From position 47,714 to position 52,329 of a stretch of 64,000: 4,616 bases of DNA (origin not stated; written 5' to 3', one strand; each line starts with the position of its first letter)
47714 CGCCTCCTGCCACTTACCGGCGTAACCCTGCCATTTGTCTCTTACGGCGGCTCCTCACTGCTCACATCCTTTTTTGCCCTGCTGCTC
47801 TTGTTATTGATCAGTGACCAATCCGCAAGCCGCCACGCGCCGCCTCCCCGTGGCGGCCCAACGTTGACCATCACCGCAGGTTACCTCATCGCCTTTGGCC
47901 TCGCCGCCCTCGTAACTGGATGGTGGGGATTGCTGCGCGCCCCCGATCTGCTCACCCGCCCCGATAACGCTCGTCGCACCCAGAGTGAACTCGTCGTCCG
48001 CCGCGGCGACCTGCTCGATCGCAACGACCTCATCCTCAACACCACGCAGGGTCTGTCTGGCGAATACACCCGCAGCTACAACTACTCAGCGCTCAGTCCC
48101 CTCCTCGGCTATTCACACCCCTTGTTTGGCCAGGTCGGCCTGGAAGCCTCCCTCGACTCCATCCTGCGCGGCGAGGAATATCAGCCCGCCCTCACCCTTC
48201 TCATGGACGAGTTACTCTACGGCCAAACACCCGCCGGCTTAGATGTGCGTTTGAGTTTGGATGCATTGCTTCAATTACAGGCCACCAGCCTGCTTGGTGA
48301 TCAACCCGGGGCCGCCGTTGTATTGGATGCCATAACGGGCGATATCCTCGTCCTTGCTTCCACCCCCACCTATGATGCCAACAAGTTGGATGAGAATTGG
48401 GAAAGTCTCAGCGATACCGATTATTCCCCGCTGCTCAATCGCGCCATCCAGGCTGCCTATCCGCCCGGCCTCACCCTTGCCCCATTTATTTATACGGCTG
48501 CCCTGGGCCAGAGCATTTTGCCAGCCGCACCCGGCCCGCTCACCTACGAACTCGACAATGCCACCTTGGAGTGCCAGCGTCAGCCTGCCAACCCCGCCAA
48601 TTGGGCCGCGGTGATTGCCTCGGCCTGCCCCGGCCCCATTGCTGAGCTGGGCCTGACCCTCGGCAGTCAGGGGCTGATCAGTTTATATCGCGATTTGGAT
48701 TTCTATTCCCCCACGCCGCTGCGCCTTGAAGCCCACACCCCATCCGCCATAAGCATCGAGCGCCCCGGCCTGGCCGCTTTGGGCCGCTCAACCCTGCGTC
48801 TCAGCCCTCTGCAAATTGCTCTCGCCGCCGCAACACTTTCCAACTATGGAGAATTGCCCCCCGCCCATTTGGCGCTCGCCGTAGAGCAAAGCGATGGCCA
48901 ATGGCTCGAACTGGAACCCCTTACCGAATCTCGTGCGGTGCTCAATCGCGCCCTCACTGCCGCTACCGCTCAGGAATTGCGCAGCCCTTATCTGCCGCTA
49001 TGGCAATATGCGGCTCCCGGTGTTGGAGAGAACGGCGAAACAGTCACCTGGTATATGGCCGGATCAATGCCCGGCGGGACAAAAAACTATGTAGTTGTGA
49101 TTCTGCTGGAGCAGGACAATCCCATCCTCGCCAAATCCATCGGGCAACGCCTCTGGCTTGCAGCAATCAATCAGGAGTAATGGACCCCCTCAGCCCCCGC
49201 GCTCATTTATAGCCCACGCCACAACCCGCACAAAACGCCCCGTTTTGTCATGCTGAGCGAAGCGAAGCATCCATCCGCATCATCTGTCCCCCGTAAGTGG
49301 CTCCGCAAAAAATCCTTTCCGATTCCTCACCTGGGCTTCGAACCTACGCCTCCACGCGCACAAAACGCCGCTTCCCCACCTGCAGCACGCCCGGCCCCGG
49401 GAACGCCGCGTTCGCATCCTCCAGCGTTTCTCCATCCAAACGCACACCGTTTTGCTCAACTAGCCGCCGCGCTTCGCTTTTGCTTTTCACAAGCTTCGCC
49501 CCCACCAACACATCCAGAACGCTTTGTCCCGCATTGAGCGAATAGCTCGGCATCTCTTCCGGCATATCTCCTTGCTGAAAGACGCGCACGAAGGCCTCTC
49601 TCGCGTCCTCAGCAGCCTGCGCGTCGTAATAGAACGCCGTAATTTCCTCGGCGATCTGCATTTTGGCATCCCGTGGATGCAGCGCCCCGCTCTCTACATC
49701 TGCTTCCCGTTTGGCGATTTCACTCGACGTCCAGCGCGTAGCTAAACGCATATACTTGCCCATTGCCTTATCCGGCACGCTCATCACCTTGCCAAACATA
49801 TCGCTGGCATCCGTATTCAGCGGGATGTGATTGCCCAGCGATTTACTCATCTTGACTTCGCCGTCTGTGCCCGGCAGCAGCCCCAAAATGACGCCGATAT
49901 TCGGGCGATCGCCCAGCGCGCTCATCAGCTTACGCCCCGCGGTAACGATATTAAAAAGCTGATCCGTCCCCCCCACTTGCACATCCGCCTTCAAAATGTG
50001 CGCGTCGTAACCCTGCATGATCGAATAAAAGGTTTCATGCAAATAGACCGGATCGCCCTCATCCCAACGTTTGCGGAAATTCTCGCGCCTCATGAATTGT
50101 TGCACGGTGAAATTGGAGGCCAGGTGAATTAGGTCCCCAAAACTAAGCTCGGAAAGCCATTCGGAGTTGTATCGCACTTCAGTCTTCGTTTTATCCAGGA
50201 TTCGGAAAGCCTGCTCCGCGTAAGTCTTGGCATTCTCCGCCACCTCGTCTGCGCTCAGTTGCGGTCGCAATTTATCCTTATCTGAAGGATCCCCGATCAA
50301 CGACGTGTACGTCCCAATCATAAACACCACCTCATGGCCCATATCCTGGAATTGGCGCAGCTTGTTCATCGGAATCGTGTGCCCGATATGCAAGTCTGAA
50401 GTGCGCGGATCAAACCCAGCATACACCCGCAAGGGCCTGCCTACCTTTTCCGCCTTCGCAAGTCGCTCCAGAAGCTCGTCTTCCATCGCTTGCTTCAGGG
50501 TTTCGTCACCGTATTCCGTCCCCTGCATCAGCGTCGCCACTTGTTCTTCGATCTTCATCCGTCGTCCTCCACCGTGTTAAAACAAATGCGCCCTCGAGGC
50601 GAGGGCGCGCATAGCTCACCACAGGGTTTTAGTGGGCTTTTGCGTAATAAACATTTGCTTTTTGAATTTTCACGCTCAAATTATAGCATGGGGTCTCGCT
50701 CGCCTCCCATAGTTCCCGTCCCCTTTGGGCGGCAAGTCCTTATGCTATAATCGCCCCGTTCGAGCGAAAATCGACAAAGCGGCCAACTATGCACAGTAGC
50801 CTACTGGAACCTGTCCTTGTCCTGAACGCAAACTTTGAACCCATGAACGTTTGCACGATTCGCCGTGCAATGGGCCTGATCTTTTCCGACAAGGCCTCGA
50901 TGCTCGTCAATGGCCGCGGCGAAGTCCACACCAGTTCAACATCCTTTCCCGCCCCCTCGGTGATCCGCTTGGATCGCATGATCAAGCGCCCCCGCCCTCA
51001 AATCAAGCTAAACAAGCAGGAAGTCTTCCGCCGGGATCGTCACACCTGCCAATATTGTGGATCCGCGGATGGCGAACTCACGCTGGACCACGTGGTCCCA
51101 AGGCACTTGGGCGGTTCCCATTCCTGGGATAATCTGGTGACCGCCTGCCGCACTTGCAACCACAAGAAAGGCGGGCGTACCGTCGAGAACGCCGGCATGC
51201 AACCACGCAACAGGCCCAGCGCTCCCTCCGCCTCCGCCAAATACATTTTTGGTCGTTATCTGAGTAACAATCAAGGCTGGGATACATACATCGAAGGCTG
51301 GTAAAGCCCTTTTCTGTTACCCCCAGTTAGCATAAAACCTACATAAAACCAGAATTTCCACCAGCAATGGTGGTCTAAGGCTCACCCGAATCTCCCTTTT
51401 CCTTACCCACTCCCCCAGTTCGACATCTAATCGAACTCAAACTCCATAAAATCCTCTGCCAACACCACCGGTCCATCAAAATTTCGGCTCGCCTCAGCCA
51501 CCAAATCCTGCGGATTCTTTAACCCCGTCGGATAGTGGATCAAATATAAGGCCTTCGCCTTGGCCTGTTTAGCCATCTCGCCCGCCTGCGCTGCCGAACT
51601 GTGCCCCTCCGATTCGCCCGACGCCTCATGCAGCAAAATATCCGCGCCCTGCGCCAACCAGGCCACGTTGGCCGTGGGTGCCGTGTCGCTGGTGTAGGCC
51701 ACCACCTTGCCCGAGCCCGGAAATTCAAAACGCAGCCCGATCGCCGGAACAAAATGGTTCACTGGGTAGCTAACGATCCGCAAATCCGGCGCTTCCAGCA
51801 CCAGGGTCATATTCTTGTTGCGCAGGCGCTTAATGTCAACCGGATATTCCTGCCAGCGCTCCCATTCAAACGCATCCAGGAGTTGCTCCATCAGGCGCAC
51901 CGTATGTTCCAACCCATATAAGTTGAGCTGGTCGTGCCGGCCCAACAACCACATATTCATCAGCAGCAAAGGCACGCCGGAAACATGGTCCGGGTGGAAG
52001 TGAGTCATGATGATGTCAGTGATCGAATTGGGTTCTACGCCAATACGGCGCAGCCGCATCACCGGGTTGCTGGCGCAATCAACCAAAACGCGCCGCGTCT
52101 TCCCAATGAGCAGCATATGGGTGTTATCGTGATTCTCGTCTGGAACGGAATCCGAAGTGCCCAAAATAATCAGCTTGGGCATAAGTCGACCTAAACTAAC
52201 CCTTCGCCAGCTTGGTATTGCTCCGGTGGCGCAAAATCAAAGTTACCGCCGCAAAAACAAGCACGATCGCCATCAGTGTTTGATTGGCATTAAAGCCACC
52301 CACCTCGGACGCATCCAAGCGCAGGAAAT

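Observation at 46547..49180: One polypeptide fusing a SEDS (RodA/FtsW) polymerase to a class B PBP whose three transpeptidase motifs are all degenerate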

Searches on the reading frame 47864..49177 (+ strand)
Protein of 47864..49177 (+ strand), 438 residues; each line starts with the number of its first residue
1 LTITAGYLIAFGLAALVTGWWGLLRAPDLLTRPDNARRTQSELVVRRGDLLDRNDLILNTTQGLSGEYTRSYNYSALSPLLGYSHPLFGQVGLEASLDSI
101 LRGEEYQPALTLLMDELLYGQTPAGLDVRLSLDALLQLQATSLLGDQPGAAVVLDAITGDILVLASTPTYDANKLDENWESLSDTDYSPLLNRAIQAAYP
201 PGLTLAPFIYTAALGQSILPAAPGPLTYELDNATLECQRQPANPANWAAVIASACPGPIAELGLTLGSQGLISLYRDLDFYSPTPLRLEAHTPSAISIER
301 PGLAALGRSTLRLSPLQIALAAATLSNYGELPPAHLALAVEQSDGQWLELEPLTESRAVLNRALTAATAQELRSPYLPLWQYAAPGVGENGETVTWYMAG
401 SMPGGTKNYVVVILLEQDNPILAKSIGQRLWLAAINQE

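Call 6: search_solved_structures(query=window:47864-49177:+, max_evalue=0.001, show_alignments=4)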
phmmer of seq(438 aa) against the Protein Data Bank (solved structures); distinct sequences matched with E-value up to 0.001: 73 (the best 60 are shown).
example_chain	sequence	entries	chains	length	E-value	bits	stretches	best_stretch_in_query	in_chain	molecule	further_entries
4mnr_A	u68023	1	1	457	9.9e-21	77.2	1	33-284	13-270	Peptidoglycan glycosyltransferase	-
3un7_A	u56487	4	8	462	8.8e-19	70.8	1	36-337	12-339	Penicillin-binding protein A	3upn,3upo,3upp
3lo7_A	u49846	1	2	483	1.1e-18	70.4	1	37-336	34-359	Penicillin-binding protein A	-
7zg8_AAA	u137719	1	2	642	5.7e-15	58.2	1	86-215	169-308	Peptidoglycan D,D-transpeptidase MrdA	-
8zpc_A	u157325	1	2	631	5.9e-15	58.2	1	86-215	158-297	Peptidoglycan D,D-transpeptidase MrdA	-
6tii_AAA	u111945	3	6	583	8.7e-15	57.6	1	83-219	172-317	Peptidoglycan D,D-transpeptidase MrdA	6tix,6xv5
4ra7_A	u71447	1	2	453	6.2e-14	54.8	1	24-280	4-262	Peptidoglycan glycosyltransferase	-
4jbf_A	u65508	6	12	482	6.4e-14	54.7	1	24-280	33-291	Peptidoglycan glycosyltransferase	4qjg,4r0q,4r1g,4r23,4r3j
6g9f_A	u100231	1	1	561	8.4e-14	54.4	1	88-219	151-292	Peptidoglycan D,D-transpeptidase MrdA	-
8tj3_C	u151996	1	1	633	8.9e-14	54.3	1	88-219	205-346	Peptidoglycan D,D-transpeptidase MrdA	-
6g9p_A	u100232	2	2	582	9.1e-14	54.2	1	88-219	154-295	Peptidoglycan D,D-transpeptidase MrdA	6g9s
5lp4_A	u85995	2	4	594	5.3e-13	51.7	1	87-205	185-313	Penicillin-binding protein 2 (Pbp2)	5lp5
7kis_A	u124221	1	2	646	6.6e-13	51.4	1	88-220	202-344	Peptidoglycan D,D-transpeptidase MrdA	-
4n1x_A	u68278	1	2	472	1.4e-12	50.4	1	42-280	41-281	Peptidoglycan glycosyltransferase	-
7rd0_A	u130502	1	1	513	5.3e-12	48.4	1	77-339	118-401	Penicillin-binding protein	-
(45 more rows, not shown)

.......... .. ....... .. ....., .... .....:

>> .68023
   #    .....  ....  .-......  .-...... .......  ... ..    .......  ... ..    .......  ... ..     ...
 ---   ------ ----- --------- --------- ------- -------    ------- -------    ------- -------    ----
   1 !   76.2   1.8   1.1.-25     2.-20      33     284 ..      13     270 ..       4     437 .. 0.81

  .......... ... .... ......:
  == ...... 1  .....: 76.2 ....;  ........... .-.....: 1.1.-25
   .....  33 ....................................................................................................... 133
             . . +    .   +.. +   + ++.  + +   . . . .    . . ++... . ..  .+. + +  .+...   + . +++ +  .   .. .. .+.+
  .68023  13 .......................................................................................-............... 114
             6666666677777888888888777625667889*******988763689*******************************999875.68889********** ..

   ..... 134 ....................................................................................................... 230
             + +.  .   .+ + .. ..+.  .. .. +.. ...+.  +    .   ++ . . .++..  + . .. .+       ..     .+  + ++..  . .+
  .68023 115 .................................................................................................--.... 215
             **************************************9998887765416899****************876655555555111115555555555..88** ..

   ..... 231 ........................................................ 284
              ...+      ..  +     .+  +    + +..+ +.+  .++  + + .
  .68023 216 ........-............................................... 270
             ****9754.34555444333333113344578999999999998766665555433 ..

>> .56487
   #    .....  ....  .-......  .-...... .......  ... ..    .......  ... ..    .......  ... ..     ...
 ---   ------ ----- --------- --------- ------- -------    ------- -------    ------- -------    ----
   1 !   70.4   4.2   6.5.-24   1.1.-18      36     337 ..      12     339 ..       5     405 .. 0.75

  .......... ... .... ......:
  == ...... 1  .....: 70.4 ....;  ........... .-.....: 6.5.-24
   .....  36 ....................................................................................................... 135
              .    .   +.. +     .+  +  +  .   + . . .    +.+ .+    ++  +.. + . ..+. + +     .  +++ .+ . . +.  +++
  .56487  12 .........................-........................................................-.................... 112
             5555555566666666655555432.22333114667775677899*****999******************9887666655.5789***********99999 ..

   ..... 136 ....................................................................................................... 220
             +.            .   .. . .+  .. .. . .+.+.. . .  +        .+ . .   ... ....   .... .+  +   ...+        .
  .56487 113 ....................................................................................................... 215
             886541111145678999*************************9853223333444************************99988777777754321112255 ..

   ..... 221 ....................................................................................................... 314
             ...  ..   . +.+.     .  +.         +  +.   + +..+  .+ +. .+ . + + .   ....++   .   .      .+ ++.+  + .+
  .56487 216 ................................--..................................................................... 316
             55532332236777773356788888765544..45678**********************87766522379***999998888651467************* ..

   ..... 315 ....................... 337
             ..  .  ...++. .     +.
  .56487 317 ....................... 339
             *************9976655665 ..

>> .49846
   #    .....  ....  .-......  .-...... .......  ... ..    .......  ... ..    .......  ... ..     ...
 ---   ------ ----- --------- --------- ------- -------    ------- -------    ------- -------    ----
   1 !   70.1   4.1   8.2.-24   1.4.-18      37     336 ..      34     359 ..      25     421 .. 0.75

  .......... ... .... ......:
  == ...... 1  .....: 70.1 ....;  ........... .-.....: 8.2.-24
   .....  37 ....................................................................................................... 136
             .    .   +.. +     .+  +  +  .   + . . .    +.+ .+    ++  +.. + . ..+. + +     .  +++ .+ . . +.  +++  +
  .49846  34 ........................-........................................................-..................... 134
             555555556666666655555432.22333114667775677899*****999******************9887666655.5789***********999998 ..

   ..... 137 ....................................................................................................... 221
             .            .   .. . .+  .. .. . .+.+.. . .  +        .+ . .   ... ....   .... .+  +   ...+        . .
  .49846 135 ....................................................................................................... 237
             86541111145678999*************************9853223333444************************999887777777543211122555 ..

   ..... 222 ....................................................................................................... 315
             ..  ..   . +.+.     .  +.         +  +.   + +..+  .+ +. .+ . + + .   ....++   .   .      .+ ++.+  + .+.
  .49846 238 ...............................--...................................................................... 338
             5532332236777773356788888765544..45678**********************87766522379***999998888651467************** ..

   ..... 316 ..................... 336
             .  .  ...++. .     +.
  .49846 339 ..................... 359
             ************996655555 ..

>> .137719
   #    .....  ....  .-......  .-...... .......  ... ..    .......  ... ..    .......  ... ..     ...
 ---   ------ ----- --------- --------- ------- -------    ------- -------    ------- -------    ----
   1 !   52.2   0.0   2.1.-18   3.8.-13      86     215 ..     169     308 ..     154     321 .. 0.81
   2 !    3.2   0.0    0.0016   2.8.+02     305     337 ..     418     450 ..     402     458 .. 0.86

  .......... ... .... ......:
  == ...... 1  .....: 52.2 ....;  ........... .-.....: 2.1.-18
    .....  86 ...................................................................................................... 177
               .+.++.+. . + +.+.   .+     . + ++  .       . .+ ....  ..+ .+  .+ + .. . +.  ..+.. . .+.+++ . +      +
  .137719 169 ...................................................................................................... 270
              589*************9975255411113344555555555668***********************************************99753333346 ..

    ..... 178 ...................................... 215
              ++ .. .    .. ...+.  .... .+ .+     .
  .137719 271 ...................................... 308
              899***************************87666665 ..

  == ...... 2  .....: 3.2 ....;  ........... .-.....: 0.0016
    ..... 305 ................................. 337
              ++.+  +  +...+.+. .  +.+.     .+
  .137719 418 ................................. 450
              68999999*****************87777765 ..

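Call 59: search_protein_representatives(protein=window:47909-49177:+)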
Query: 423 residues. Proteins with E-value up to 0.001 (for the whole library): 8531; up to 1e-10: 2213; up to 1e-30: 351. The best 150 are listed.
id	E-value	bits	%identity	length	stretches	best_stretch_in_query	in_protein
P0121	3.7e-115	401.4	49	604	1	1-420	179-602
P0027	4.9e-105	368.1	47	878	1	1-421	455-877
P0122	2.3e-101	356.0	44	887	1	1-422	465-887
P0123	7.8e-97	341.1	41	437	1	1-416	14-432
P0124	6.0e-94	331.6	48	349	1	78-421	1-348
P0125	1.4e-86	307.3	49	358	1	66-415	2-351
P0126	3.7e-85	302.6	43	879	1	2-419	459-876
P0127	4.4e-83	295.8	41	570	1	2-420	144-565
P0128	5.2e-80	285.7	42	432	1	3-420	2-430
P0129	4.8e-79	282.5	42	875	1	3-419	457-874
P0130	1.1e-78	281.3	39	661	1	5-415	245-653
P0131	1.2e-77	277.9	40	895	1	1-422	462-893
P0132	2.4e-77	276.9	40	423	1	3-419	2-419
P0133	7.2e-77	275.3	43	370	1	55-420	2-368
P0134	1.2e-76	274.6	40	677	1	1-415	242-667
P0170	9.1e-61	222.3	35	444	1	1-419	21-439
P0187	6.6e-58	212.9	36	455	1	5-417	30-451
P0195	4.2e-56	206.9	34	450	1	5-415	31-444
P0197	1.7e-55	204.9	35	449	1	3-419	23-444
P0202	2.9e-54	200.8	37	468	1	2-420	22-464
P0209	1.9e-52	194.9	32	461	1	5-415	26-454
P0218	1.0e-51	192.5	35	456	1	2-423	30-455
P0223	2.1e-51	191.4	37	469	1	3-420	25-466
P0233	3.2e-50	187.5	35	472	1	4-417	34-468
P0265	1.9e-46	175.1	31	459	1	5-420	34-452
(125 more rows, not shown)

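Call 62: list_cluster_members(proteins=[P0170, P0187, P0195, P0197, P0202, P0209, P0218, P0223, P0233, P0265])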
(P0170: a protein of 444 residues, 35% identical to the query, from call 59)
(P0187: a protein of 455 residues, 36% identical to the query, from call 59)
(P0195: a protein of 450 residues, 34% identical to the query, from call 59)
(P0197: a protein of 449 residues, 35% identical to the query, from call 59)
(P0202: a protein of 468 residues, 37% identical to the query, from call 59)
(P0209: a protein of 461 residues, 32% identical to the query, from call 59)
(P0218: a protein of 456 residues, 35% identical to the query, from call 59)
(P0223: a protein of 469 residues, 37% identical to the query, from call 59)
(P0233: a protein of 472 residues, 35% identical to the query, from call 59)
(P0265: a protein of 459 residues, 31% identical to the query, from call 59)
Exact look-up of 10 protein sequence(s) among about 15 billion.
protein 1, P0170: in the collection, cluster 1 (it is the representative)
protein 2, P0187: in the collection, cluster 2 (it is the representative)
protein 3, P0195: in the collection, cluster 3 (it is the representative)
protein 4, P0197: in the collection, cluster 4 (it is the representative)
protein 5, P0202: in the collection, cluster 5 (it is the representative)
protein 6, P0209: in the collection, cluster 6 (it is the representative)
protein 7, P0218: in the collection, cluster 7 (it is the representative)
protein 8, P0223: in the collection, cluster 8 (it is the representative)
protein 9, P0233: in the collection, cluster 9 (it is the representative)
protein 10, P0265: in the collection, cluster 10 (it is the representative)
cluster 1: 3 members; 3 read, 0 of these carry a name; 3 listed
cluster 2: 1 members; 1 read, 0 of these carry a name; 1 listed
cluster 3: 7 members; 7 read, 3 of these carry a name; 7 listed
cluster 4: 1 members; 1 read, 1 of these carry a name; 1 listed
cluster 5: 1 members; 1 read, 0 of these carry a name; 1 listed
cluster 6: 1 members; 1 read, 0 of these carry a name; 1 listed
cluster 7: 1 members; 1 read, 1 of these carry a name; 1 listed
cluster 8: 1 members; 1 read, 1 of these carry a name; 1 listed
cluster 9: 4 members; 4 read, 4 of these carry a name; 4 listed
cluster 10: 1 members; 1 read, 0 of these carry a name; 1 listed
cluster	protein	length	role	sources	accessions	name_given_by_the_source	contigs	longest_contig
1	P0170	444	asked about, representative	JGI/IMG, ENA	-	-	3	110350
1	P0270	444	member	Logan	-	-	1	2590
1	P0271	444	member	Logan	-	-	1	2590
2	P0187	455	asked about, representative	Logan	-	-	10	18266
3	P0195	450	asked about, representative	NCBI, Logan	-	-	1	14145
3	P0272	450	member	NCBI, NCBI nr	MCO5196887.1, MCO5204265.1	MAG: penicillin-binding transpeptidase domain-containing protein [Anaerolineae bacterium] | penicillin-binding transpeptidase domain-containing protein [Anaerolineae bacterium]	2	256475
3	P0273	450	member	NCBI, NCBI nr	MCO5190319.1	MAG: penicillin-binding transpeptidase domain-containing protein [Anaerolineae bacterium] | penicillin-binding transpeptidase domain-containing protein [Anaerolineae bacterium]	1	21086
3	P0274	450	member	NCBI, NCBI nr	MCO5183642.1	MAG: penicillin-binding transpeptidase domain-containing protein [Anaerolineae bacterium] | penicillin-binding transpeptidase domain-containing protein [Anaerolineae bacterium]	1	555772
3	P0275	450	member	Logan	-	-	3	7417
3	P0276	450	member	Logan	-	-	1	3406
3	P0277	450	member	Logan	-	-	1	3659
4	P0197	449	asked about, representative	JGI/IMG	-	peptidoglycan glycosyltransferase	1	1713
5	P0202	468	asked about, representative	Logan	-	-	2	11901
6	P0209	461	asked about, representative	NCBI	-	-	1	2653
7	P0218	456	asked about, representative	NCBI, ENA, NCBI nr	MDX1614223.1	MAG: penicillin-binding transpeptidase domain-containing protein [Candidatus ... | penicillin-binding transpeptidase domain-containing protein [Candidatus Promineifilaceae ...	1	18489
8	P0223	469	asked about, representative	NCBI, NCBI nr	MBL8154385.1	MAG: hypothetical protein JNM70_09390 [Anaerolineae bacterium] | hypothetical protein [Anaerolineae bacterium]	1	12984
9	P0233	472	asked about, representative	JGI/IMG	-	peptidoglycan glycosyltransferase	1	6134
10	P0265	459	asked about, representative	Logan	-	-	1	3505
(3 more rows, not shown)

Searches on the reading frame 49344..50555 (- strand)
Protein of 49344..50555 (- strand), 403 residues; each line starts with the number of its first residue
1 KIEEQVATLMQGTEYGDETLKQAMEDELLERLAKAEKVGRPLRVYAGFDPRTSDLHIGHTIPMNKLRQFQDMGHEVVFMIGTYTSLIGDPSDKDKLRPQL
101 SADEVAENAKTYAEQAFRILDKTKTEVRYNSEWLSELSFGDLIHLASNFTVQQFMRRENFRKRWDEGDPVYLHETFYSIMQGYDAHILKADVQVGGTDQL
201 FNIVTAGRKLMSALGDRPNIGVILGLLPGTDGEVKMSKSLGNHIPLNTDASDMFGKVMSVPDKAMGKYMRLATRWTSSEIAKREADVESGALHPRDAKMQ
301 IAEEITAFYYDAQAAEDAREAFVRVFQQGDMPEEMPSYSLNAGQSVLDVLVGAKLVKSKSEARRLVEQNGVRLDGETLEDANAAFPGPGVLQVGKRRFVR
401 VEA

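Call 37: search_protein_families(library=pfam, proteins=[window:49344-50555:-], max_evalue=0.001)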
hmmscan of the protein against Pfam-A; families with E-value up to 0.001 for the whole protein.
window:49344-50555:- (403 aa): 4 families
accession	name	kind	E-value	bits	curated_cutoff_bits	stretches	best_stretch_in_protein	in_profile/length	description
PF00579.31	tRNA-synt_1b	-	4.4e-65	220.3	21.1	1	39-327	3-292/292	tRNA synthetases class I (W and Y)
PF22421.1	SYY_C-terminal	-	3.6e-08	33.6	27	1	333-384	7-59/83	Tyrosine--tRNA ligase SYY-like C-terminal domain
PF01479.30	S4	-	8e-06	25.9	22.8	1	348-382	5-39/48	S4 domain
PF16714.10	TyrRSs_C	-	0.00088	19.5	30.6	0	339-376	16-53/120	Tyrosyl-tRNA synthetase C-terminal domain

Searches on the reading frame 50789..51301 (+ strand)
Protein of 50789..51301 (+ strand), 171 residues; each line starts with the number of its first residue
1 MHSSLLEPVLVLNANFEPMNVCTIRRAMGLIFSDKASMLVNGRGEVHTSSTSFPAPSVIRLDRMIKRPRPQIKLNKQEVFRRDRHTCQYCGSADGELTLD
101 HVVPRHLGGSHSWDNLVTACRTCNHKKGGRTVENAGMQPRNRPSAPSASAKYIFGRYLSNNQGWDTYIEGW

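Call 37: search_protein_families(library=pfam, proteins=[window:50789-51301:+], max_evalue=0.001)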
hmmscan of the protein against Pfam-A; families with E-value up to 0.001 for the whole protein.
window:50789-51301:+ (171 aa): 3 families
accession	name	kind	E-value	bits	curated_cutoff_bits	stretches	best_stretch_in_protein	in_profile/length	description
PF14279.12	HNH_5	-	2.4e-15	56.7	27.5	1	87-138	1-54/56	HNH endonuclease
PF01844.29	HNH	-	3.9e-15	56.2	21.4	1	87-128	1-45/47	HNH endonuclease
PF13395.12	HNH_4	-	0.0004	20.7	22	1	95-131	16-52/54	HNH endonuclease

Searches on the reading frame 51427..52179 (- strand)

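Call 37: search_protein_families(library=pfam, proteins=[window:51427-52179:-], max_evalue=0.001)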
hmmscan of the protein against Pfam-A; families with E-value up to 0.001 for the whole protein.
window:51427-52179:- (250 aa): 3 families
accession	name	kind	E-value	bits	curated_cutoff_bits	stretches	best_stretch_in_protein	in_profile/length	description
PF12706.13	Lactamase_B_2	-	1.8e-20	73.9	27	1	29-216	1-200/200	Beta-lactamase superfamily domain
PF00753.33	Lactamase_B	-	9.1e-10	39.2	22.7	1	22-73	8-64/196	Metallo-beta-lactamase superfamily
PF23023.1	Anti-Pycsar_Apyc1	-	0.00048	20.1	50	1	6-70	8-71/250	Anti-Pycsar protein Apyc1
